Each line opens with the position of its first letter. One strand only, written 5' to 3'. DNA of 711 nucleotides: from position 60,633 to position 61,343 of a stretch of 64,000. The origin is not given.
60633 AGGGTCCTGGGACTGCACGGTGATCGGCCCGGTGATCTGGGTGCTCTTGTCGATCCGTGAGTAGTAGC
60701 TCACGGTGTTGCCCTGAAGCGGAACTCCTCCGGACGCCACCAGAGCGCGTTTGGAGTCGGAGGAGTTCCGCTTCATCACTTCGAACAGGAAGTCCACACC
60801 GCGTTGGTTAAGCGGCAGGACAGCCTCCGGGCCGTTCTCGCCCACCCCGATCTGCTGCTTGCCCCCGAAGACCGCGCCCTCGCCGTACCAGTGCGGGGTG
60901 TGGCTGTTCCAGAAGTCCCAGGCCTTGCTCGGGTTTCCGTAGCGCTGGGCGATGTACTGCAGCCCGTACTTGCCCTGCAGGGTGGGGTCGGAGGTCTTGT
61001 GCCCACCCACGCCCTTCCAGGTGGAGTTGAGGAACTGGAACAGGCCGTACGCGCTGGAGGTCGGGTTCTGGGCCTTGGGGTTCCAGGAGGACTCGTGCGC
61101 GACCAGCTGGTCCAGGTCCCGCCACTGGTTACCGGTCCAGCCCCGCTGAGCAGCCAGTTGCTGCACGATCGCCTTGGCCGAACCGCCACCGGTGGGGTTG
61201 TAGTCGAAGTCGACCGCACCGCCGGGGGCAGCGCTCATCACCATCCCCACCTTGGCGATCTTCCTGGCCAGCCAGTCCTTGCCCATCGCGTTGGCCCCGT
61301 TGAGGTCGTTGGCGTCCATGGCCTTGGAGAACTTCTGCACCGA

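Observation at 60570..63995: Tape measure protein carrying two different peptidoglycan-hydrolase motifs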

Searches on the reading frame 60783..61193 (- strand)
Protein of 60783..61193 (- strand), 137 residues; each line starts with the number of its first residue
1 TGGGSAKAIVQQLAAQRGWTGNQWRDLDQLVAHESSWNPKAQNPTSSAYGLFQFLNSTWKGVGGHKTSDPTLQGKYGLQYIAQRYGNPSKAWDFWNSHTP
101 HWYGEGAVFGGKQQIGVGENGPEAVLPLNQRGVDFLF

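Call 63: search_solved_structures(query=A3, max_evalue=1, show_alignments=3)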
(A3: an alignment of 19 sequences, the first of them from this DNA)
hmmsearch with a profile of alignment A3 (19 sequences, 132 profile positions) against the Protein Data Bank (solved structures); distinct sequences matched with E-value up to 1: 228 (the best 60 are shown).
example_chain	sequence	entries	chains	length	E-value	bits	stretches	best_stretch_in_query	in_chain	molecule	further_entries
9udh_A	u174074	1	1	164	0.00026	23.8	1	36-85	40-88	lytic transglycosidase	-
1qsa_A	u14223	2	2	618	0.00042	23.1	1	29-92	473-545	PROTEIN (SOLUBLE LYTIC TRANSGLYCOSYLASE SLT70) | SOLUBLE LYTIC TRANSGLYCOSYLASE SLT70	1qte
1sly_A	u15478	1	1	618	0.00045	23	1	29-91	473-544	70-KDA SOLUBLE LYTIC TRANSGLYCOSYLASE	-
6t5s_A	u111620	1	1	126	0.00085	22.1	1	17-60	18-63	Lysozyme C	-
5aa4_B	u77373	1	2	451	0.0011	21.7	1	13-82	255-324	MEMBRANE-BOUND LYTIC MUREIN TRANSGLYCOSYLASE F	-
5a5x_A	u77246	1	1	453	0.0011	21.7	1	13-82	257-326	MEMBRANE-BOUND LYTIC MUREIN TRANSGLYCOSYLASE F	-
5aa4_A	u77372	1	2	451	0.0012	21.7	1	13-82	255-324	MEMBRANE-BOUND LYTIC MUREIN TRANSGLYCOSYLASE F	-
5a5x_B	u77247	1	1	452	0.0012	21.7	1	13-82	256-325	MEMBRANE-BOUND LYTIC MUREIN TRANSGLYCOSYLASE F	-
5aa1_A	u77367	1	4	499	0.0014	21.4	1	13-82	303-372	MEMBRANE-BOUND LYTIC MUREIN TRANSGLYCOSYLASE F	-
5aa2_D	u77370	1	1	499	0.0014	21.4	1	13-82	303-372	MEMBRANE-BOUND LYTIC MUREIN TRANSGLYCOSYLASE F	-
5aa3_A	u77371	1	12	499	0.0014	21.4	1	13-82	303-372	MEMBRANE-BOUND LYTIC MUREIN TRANSGLYCOSYLASE F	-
5aa2_B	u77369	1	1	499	0.0015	21.4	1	13-82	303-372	MEMBRANE-BOUND LYTIC MUREIN TRANSGLYCOSYLASE F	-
4oz9_A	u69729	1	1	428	0.0015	21.3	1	15-82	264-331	Membrane-bound lytic murein transglycosylase F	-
5aa2_A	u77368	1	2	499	0.0015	21.3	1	13-82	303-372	MEMBRANE-BOUND LYTIC MUREIN TRANSGLYCOSYLASE F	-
4oyv_A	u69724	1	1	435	0.0016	21.3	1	15-82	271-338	Membrane-bound lytic murein transglycosylase F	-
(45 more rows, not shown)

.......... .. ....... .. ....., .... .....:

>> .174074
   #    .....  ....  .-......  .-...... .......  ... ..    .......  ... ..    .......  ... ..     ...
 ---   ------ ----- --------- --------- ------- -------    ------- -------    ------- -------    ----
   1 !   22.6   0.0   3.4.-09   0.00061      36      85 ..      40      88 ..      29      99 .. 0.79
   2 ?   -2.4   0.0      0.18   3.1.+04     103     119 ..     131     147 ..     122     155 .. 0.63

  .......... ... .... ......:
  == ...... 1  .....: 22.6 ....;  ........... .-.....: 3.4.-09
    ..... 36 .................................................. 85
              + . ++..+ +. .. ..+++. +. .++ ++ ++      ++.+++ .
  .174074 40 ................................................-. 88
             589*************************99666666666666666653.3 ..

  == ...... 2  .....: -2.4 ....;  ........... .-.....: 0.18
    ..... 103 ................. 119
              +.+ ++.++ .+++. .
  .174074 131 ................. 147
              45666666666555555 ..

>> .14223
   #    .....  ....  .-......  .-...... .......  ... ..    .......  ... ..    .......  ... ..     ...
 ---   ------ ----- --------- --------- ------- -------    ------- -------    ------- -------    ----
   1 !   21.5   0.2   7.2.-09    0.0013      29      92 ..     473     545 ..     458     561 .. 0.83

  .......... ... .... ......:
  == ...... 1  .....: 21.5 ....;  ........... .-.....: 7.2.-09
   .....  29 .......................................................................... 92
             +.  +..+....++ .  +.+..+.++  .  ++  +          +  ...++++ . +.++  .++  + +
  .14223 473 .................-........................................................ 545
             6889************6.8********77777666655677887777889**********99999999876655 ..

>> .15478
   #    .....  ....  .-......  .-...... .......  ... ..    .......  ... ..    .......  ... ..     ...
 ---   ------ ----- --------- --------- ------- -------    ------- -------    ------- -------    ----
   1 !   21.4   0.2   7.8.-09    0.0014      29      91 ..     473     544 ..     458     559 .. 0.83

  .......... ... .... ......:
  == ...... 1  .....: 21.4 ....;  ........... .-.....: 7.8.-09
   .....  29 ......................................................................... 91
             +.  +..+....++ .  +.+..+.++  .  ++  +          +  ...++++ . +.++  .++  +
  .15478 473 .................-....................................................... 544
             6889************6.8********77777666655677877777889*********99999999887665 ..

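Call 80: predict_structure(alignment_id=A4)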
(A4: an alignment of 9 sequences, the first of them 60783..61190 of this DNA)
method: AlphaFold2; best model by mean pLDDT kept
length: 136 residues; sequences in the alignment: 9
mean_pLDDT: 74.0   pTM: 0.68
mean pLDDT of the five models: 74.0, 72.3, 71.0, 64.5, 63.5
residues with pLDDT >= 90: 45; 70-90: 50; 50-70: 7; < 50: 34
segments of 3 or more residues with pLDDT < 50: 103-136
pLDDT, mean of each block of 10 residues (from residue 1): 88 96 94 86 80 83 88 94 92 75 43 34 34 30
secondary structure, 60 per line:
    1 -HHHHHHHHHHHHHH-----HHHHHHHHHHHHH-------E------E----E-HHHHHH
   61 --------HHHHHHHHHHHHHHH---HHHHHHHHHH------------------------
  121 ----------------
elements in order: H2-15 H21-33 H55-60 H69-83 H87-96

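Call 82: fold_search(model_id=the predicted structure, library=pdb)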
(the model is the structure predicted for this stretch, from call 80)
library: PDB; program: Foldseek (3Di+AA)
matches with E <= 10: 151; with E <= 0.001: 0
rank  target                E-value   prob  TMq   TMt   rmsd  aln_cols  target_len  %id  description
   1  5aa2_D                2.0e-02  1.00  0.49  0.17   1.9        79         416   26  Crystal structure of MltF from Pseudomonas aeruginosa in complex with NAM-pentapeptide. (released 2016-10-12)
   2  5aa1_B                2.2e-02  1.00  0.47  0.17   1.9        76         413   29  Crystal structure of MltF from Pseudomonas aeruginosa in complex with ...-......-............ (released 2016-10-12)
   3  3bkh                  2.6e-02  1.00  0.46  0.25   6.0       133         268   22  Crystal structure of the bacteriophage phiKZ lytic transglycosylase, gp144 (released 2008-01-08)
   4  9udh                  2.9e-02  1.00  0.48  0.42   2.5        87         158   22  bacteriophage lytic transglycosidase (released 2026-04-08)
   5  4oyv                  3.1e-02  1.00  0.49  0.17   2.0        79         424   28  Crystal structure of MltF from Pseudomonas aeruginosa complexed with leucine (released 2015-03-18)
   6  5aa1_C                3.9e-02  1.00  0.47  0.16   1.9        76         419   28  Crystal structure of MltF from Pseudomonas aeruginosa in complex with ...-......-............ (released 2016-10-12)
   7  5aa3_A                4.1e-02  1.00  0.47  0.16   1.9        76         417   28  Crystal structure of MltF from Pseudomonas aeruginosa in the presence of tetrasaccharide and tetrapeptide (released 2016-10-12)
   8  5aa2_A                5.1e-02  1.00  0.47  0.16   1.9        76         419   28  Crystal structure of MltF from Pseudomonas aeruginosa in complex with NAM-pentapeptide. (released 2016-10-12)
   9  5aa1_A                5.4e-02  1.00  0.47  0.16   2.0        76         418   29  Crystal structure of MltF from Pseudomonas aeruginosa in complex with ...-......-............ (released 2016-10-12)
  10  5aa4_B                6.0e-02  1.00  0.47  0.16   1.8        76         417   28  Crystal structure of MltF from Pseudomonas aeruginosa in complex with cell-wall tetrapeptide (released 2016-10-12)
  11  5aa3_L                6.0e-02  1.00  0.49  0.17   2.0        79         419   28  Crystal structure of MltF from Pseudomonas aeruginosa in the presence of tetrasaccharide and tetrapeptide (released 2016-10-12)
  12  5a5x_A                6.4e-02  1.00  0.49  0.17   1.9        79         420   28  Crystal Structure of Se-Met MltF from Pseudomonas aeruginosa (released 2016-10-12)
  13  4oxv                  7.5e-02  1.00  0.47  0.16   2.0        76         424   29  Crystal structure of MltF from Pseudomonas aeruginosa complexed with valine (released 2015-03-18)
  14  5aa4_C                8.0e-02  1.00  0.47  0.17   1.9        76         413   29  Crystal structure of MltF from Pseudomonas aeruginosa in complex with cell-wall tetrapeptide (released 2016-10-12)
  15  5aa3_I                8.4e-02  1.00  0.48  0.16   1.8        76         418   28  Crystal structure of MltF from Pseudomonas aeruginosa in the presence of tetrasaccharide and tetrapeptide (released 2016-10-12)
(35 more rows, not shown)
